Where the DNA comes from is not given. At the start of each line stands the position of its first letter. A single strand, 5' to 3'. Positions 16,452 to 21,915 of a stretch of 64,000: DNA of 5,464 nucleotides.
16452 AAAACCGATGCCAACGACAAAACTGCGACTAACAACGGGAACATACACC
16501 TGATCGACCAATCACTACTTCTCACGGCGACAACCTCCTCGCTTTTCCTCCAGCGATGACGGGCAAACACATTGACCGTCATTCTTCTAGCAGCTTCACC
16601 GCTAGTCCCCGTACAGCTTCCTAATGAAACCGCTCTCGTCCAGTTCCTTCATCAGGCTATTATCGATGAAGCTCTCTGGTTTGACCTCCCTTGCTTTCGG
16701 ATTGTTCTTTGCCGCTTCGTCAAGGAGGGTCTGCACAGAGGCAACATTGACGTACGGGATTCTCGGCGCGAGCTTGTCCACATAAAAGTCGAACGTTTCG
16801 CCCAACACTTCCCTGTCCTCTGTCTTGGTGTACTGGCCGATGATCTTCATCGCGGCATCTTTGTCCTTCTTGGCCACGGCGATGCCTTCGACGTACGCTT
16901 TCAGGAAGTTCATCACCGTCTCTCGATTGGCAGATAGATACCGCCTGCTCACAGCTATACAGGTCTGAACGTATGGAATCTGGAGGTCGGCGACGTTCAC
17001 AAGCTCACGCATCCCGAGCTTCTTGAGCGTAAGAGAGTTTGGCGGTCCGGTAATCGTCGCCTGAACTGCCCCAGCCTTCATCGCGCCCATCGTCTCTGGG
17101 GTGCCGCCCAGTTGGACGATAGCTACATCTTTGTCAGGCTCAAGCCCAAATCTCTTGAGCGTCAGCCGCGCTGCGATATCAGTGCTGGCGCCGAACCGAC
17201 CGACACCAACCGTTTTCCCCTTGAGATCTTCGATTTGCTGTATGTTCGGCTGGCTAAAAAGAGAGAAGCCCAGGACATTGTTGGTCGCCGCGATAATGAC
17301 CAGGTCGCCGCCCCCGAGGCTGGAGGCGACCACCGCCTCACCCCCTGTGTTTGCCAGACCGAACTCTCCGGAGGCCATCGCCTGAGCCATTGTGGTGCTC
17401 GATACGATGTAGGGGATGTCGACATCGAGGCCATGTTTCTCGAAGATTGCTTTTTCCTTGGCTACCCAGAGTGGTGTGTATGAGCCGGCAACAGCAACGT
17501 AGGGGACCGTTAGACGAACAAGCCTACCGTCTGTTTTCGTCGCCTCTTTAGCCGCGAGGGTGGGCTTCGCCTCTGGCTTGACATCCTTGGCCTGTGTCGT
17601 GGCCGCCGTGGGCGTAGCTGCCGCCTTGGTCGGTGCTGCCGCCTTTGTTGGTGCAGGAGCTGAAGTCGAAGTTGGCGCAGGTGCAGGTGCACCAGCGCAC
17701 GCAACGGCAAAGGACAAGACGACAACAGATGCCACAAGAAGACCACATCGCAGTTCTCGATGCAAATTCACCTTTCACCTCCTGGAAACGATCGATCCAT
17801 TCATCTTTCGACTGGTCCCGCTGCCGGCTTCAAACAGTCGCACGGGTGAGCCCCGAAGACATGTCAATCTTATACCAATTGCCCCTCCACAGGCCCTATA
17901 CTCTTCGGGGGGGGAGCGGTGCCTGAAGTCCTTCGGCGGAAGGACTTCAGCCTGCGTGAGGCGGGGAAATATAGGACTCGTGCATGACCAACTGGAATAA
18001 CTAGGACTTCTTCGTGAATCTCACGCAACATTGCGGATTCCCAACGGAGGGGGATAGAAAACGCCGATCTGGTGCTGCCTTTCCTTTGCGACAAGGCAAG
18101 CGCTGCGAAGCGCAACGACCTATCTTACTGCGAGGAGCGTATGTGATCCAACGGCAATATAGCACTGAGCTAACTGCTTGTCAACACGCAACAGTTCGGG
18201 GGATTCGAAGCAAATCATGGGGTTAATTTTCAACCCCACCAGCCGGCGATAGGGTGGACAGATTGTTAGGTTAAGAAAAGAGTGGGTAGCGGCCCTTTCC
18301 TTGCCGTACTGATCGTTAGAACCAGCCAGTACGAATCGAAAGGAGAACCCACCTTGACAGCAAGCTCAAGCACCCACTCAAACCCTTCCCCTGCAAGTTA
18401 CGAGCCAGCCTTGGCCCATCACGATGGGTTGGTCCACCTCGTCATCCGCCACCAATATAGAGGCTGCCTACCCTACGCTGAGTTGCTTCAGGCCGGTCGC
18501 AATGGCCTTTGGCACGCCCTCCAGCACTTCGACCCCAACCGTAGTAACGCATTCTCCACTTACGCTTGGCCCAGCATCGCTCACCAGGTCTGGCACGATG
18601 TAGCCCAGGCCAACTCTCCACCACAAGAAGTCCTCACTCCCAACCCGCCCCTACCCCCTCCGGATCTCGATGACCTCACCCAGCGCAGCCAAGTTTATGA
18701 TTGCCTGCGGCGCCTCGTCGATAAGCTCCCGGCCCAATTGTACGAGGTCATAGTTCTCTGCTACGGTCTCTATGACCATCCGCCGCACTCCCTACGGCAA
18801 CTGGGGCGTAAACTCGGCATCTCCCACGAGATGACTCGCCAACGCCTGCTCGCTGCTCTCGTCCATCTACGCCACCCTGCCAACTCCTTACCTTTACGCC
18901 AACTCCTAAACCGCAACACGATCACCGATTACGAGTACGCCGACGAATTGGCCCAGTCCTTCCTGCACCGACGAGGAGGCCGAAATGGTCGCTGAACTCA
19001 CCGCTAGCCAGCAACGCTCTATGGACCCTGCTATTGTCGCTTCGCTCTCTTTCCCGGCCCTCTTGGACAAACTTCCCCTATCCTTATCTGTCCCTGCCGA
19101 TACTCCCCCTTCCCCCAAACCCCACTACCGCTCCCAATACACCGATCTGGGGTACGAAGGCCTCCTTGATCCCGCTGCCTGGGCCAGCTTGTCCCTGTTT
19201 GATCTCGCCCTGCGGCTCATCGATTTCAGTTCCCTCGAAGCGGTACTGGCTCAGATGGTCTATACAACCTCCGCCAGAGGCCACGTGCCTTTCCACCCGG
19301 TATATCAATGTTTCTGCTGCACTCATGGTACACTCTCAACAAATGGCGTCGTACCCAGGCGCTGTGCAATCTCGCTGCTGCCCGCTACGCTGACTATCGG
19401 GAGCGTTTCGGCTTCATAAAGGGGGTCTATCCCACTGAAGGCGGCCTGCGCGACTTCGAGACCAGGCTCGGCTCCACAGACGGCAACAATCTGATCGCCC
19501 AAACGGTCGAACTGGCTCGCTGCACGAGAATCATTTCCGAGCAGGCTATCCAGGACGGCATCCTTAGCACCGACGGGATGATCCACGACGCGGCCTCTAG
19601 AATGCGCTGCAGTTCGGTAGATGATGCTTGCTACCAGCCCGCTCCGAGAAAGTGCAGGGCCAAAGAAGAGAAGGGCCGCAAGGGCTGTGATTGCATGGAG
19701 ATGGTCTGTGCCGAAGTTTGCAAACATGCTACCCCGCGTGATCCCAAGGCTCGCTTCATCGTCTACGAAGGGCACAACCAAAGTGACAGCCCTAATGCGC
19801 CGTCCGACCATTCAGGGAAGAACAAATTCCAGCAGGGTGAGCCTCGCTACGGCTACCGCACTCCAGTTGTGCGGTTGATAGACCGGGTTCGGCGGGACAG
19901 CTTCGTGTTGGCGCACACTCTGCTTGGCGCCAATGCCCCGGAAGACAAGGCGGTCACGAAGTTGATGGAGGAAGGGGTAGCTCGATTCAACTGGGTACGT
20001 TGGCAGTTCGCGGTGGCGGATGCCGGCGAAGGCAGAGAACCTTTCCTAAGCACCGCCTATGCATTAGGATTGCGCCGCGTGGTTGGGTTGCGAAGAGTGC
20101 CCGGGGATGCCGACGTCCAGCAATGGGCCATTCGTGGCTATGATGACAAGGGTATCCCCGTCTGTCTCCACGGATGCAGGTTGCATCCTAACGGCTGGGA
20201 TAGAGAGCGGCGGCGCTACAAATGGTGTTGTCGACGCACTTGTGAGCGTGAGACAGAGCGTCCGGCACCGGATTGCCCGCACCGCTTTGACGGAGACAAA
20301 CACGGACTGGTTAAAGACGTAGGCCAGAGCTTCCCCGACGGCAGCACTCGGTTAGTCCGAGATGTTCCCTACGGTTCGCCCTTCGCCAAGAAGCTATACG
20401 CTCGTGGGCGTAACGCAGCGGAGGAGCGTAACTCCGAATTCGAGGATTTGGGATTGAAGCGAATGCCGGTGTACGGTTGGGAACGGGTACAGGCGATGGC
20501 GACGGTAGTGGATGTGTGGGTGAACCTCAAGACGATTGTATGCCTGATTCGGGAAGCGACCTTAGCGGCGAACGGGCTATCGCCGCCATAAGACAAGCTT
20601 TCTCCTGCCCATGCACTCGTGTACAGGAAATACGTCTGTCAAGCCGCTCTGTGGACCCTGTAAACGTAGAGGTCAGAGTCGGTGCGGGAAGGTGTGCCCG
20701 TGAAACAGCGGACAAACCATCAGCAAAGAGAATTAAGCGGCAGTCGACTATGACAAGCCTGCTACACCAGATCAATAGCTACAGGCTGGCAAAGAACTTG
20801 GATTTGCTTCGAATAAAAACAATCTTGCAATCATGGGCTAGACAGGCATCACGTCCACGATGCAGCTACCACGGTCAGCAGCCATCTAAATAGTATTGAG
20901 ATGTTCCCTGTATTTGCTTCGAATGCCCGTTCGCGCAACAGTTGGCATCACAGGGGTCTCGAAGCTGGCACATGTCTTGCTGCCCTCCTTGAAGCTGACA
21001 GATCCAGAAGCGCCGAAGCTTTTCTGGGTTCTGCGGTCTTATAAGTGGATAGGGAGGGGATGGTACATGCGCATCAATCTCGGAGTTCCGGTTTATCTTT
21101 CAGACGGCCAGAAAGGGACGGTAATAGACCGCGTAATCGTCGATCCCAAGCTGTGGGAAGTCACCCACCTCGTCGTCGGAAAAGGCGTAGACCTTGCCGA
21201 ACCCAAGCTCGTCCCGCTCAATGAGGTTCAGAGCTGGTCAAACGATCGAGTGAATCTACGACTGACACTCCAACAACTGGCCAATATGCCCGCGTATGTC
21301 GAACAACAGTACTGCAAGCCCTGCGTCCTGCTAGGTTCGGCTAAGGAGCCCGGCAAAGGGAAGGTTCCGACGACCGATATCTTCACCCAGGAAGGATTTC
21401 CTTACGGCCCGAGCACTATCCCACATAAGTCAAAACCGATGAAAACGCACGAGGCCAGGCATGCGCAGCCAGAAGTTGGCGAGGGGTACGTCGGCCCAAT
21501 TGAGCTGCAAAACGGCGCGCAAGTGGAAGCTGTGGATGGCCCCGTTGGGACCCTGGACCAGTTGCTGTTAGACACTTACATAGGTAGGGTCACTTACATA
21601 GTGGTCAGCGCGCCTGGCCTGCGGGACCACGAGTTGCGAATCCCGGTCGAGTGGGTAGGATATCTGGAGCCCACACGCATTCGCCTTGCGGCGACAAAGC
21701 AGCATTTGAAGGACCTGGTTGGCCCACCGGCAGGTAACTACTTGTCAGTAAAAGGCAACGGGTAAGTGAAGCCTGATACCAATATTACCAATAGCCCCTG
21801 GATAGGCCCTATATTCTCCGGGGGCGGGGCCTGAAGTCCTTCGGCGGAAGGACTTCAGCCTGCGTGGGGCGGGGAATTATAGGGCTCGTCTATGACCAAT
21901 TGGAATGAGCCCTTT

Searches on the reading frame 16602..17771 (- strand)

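Call 9: search_protein_families(library=pfam, proteins=[window:16602-17771:-])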
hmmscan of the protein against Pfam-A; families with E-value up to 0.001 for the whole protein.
window:16602-17771:- (389 aa): 5 families
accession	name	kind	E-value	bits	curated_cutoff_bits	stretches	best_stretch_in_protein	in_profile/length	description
PF09084.16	NMT1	-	5e-23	82.6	20.5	1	98-306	4-215/216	NMT1/THI5 like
PF13379.11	NMT1_2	-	6.2e-16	59.4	24.7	1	88-308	9-245/252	NMT1-like family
PF16868.10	NMT1_3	-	1.8e-09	38.1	27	1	125-246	50-173/289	NMT1-like family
PF12974.12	Phosphonate-bd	-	2.3e-08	34.1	27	1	111-296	25-219/242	ABC transporter, phosphonate, periplasmic substrate-binding protein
PF12916.12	DUF3834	-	0.00015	21.5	22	1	182-325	66-194/202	Protein of unknown function (DUF3834)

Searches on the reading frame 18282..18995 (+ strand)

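Call 9: search_protein_families(library=pfam, proteins=[window:18282-18995:+])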
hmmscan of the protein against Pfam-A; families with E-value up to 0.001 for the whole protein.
window:18282-18995:+ (237 aa): 2 families
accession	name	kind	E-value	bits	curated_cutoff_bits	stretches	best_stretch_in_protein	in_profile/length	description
PF04545.22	Sigma70_r4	-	6.3e-08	32.4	24.1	1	147-198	3-50/50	Sigma-70, region 4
PF04542.20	Sigma70_r2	-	5.3e-07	29.8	24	1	46-103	5-61/71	Sigma-70 region 2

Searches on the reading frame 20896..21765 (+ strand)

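Call 9: search_protein_families(library=pfam, proteins=[window:20896-21765:+])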
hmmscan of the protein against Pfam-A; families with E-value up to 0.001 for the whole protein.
window:20896-21765:+ (289 aa): 1 family
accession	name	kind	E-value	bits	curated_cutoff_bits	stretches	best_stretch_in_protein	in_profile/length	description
PF05239.21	PRC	-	0.0005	20.5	21.2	0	63-113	11-64/78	PRC-barrel domain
